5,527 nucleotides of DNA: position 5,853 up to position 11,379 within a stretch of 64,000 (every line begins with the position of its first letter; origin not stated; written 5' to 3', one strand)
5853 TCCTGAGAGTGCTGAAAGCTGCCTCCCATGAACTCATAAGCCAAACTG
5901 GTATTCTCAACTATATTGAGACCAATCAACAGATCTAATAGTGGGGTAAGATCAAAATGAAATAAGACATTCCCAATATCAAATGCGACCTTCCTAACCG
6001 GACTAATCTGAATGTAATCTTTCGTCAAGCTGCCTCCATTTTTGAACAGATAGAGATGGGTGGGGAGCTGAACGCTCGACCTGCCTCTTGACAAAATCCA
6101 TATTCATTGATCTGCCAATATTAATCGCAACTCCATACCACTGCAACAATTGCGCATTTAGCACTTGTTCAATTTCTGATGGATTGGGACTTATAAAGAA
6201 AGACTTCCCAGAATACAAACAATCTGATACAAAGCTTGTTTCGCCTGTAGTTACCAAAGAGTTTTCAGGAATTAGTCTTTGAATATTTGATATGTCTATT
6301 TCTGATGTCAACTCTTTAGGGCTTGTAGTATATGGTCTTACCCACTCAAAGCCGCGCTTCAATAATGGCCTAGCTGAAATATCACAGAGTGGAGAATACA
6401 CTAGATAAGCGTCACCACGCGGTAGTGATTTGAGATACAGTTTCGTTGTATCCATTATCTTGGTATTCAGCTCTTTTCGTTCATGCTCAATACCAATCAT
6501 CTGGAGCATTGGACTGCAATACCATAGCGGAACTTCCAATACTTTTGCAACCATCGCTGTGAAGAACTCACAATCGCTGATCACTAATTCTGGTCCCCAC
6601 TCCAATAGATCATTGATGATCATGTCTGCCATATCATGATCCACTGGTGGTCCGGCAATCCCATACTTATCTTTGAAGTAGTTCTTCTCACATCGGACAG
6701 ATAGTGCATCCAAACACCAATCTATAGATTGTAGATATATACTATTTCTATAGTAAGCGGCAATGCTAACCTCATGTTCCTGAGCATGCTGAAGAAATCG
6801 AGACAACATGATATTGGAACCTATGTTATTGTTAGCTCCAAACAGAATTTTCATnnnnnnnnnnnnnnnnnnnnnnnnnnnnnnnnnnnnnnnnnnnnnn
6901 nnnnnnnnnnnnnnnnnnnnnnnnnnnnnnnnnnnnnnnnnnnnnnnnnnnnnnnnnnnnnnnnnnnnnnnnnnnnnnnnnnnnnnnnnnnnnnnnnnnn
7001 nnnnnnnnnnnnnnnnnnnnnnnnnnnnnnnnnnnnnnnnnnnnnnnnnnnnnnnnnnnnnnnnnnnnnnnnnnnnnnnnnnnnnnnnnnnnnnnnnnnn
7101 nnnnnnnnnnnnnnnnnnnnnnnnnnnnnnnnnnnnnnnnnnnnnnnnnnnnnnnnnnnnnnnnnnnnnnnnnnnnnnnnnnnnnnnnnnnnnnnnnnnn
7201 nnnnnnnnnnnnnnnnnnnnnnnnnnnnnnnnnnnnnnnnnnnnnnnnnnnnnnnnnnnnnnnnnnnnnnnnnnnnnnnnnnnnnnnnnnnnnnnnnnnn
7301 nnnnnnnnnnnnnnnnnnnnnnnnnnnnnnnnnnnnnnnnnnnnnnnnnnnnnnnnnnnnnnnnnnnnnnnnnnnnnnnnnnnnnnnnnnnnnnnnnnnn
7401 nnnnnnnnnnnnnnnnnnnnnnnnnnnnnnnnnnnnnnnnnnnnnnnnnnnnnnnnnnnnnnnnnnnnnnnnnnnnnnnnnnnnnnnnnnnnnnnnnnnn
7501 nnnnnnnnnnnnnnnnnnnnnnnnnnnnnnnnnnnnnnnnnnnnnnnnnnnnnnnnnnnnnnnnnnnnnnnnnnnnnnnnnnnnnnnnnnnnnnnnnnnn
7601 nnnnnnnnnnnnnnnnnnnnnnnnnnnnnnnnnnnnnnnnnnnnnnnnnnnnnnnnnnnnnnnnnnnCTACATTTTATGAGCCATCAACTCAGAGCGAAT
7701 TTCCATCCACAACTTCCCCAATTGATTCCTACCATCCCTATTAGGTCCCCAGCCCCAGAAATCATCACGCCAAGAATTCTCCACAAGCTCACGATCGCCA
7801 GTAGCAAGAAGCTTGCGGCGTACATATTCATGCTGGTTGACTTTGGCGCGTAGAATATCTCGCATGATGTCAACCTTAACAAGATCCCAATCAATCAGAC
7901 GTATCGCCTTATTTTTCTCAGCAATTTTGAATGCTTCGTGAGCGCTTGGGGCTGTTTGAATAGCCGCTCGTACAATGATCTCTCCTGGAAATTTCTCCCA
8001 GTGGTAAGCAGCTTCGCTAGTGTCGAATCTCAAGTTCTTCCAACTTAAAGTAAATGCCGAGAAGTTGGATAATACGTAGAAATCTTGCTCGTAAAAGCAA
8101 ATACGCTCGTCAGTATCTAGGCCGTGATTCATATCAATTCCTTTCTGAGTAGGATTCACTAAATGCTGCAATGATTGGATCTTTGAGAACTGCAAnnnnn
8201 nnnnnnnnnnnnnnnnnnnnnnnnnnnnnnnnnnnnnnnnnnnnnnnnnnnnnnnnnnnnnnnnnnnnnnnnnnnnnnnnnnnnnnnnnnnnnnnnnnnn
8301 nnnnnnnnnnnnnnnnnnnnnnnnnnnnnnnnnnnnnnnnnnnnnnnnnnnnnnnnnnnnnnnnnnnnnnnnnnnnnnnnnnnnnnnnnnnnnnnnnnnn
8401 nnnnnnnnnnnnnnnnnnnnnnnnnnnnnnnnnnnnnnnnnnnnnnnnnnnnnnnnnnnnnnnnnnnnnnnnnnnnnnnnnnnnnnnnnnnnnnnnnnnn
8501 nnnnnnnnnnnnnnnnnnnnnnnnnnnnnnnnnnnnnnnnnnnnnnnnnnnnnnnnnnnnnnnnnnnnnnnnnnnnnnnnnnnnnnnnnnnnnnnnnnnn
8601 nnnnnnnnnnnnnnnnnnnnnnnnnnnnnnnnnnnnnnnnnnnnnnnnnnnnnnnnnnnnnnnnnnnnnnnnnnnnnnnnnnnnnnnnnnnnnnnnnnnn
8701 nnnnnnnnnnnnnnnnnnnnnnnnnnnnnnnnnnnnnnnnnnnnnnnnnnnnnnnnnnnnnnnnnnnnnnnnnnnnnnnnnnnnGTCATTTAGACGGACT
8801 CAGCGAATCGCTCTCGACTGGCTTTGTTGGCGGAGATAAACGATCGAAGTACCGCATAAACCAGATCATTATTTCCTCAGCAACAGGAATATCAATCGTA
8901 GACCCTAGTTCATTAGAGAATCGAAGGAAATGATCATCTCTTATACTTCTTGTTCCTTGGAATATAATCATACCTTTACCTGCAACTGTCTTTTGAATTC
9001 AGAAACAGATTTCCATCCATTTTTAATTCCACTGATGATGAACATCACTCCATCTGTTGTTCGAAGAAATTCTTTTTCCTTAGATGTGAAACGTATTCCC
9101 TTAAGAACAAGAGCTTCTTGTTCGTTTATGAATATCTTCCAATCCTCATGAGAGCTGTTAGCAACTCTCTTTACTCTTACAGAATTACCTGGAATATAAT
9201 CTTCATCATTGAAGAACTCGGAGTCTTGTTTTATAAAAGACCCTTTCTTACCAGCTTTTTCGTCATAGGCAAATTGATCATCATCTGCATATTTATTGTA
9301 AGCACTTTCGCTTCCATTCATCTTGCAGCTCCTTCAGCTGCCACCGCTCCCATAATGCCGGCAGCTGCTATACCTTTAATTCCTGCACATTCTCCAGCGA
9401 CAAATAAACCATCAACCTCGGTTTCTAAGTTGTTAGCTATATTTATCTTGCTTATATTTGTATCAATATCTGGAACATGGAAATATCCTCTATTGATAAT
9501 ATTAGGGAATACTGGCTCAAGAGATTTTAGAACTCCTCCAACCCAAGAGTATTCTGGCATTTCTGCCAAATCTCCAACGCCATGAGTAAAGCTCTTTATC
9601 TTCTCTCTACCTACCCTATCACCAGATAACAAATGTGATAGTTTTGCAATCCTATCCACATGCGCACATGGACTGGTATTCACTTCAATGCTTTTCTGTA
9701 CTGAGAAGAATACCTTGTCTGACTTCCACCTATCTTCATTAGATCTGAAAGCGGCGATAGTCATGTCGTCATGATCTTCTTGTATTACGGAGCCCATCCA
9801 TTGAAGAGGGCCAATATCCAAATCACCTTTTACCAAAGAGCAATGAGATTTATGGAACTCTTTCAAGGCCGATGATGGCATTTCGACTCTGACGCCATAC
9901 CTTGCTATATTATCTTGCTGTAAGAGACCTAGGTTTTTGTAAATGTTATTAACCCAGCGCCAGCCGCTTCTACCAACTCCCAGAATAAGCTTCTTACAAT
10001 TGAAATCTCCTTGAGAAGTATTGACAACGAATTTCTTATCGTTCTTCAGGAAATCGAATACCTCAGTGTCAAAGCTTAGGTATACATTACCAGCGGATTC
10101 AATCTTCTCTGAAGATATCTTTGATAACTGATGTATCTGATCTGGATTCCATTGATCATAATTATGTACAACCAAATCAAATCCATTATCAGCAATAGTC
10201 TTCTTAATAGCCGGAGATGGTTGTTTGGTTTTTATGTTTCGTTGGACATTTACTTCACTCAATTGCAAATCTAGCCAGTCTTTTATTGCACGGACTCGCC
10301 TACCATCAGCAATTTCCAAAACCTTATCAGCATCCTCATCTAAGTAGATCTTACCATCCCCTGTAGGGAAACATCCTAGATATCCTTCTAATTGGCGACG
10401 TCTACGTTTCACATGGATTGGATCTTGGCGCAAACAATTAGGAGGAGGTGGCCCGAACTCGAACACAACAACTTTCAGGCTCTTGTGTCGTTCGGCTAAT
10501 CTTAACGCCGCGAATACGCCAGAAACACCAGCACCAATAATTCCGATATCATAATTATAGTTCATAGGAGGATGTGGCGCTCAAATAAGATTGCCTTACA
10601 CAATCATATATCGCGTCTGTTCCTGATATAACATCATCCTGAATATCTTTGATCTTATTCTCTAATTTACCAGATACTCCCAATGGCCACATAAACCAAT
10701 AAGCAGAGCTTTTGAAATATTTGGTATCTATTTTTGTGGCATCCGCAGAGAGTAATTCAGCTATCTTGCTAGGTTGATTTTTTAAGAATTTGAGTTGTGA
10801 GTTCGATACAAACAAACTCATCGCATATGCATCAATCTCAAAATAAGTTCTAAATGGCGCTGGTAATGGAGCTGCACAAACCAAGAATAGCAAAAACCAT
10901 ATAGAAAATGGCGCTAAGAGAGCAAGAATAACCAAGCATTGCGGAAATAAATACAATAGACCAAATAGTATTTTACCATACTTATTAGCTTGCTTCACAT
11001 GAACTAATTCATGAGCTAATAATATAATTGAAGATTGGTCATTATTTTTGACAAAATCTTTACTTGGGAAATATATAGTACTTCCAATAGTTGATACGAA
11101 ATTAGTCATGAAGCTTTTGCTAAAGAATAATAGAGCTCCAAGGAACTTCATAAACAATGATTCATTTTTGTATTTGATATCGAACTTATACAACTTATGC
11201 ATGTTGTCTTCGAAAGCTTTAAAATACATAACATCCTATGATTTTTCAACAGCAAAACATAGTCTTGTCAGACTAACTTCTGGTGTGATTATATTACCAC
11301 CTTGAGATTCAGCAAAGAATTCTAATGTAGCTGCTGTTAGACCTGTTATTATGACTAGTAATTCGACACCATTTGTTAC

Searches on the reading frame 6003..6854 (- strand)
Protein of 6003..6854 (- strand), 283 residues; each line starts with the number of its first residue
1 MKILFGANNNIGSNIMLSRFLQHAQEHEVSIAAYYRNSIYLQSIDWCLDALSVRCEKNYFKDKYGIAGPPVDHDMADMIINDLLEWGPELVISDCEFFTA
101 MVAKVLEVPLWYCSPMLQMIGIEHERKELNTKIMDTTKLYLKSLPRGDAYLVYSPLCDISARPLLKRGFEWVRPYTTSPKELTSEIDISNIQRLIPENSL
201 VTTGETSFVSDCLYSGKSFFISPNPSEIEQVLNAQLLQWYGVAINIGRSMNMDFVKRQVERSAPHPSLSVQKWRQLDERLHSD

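Call 61: search_protein_families(library=pfam, proteins=[window:6003-6854:-], max_evalue=0.001)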
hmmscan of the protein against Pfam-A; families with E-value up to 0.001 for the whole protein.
window:6003-6854:- (283 aa): 1 family
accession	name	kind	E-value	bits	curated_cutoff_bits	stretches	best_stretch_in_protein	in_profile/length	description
PF13528.12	Glyco_trans_1_3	-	6.2e-10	39.2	25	1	1-153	1-162/322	Glycosyl transferase family 1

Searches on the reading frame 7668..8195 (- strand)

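Call 75: search_protein_families(library=pfam, proteins=[window:7668-8195:-], max_evalue=0.01)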
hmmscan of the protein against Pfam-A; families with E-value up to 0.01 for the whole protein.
window:7668-8195:- (175 aa): 1 family
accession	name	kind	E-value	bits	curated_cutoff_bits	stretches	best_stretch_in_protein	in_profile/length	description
PF08719.17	NADAR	-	1.7e-27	97.1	35.1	1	34-170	2-162/163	NADAR domain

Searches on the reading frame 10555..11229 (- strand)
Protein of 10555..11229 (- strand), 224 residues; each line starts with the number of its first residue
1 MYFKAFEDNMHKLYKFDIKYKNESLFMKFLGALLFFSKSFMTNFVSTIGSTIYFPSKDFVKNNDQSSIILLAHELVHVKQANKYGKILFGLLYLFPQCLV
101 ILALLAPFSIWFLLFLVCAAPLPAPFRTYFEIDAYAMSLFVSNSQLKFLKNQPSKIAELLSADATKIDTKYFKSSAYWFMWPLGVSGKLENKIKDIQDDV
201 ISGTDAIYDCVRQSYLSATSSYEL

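Call 61: search_protein_families(library=pfam, proteins=[window:10555-11229:-], max_evalue=0.001)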
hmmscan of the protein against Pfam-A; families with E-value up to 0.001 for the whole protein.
window:10555-11229:- (224 aa): 1 family
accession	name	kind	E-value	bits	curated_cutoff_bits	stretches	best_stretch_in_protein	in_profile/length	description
PF13699.11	eCIS_core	-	0.0002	21.9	22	1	47-82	42-76/79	eCIS core domain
